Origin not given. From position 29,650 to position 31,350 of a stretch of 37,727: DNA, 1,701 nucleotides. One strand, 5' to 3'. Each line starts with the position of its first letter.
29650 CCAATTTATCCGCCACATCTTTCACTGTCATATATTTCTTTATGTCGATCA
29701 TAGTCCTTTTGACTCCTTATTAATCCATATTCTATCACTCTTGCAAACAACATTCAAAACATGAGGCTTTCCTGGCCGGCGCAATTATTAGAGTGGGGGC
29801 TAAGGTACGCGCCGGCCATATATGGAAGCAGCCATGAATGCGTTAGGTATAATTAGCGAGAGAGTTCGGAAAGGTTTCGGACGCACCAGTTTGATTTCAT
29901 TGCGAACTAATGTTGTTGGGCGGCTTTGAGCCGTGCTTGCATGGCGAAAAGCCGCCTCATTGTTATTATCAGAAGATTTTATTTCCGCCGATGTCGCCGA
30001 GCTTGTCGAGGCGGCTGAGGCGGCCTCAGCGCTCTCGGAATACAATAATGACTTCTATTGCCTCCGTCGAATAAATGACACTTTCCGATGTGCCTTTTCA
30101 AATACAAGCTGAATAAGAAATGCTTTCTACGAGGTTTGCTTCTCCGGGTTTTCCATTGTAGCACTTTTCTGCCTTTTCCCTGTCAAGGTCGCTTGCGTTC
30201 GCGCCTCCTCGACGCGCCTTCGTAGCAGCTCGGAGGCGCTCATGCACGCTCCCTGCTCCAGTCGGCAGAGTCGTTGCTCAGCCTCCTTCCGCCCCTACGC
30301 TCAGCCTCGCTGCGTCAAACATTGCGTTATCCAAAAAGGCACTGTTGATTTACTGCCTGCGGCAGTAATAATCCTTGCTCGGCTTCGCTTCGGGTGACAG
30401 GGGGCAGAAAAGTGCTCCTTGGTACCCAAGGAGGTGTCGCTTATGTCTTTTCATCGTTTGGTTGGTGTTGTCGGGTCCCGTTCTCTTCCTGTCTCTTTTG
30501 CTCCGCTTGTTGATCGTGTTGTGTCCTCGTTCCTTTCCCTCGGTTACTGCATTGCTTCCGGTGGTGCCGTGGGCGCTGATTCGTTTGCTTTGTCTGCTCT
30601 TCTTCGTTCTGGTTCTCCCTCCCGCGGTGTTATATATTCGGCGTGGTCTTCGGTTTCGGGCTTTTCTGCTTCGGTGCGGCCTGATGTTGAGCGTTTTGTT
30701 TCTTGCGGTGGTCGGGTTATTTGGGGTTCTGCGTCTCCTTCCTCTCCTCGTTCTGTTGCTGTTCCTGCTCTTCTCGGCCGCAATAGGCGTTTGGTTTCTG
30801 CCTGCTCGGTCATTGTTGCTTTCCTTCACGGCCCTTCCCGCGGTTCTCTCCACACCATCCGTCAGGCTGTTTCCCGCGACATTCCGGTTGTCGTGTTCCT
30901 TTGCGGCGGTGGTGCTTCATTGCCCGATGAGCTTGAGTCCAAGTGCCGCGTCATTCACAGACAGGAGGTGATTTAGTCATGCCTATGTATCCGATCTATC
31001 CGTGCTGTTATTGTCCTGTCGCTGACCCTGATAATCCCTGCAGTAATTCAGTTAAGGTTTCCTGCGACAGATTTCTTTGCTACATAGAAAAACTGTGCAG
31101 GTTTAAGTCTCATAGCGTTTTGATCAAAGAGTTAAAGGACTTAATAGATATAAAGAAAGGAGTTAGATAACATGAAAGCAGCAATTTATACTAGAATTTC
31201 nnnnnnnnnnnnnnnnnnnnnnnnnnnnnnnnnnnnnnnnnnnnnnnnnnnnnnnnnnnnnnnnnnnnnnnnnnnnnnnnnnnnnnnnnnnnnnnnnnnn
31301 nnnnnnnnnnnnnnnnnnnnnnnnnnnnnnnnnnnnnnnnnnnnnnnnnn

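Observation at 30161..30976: Extreme adenine depletion on the + strand: a GC/T-rich module open in four or more of the six reading frames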

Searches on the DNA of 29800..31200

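Call 28: search_rna_families(source=window, start=29800, end=31200, threshold=evalue, max_evalue=10)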
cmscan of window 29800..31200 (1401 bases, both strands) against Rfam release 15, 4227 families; matches with E-value up to 10: 2.
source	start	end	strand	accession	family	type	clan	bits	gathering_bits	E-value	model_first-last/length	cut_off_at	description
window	30181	30335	-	RF02206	WT1-AS_4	Gene; lncRNA;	-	15.2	60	3.7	1-134/134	no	WT1 antisense RNA conserved region 4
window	30283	30304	-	RF03156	L31-Firmicutes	Cis-reg; leader;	CL00118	13.7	33.3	9.4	1-32/32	no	L31-Firmicutes ribosomal protein leader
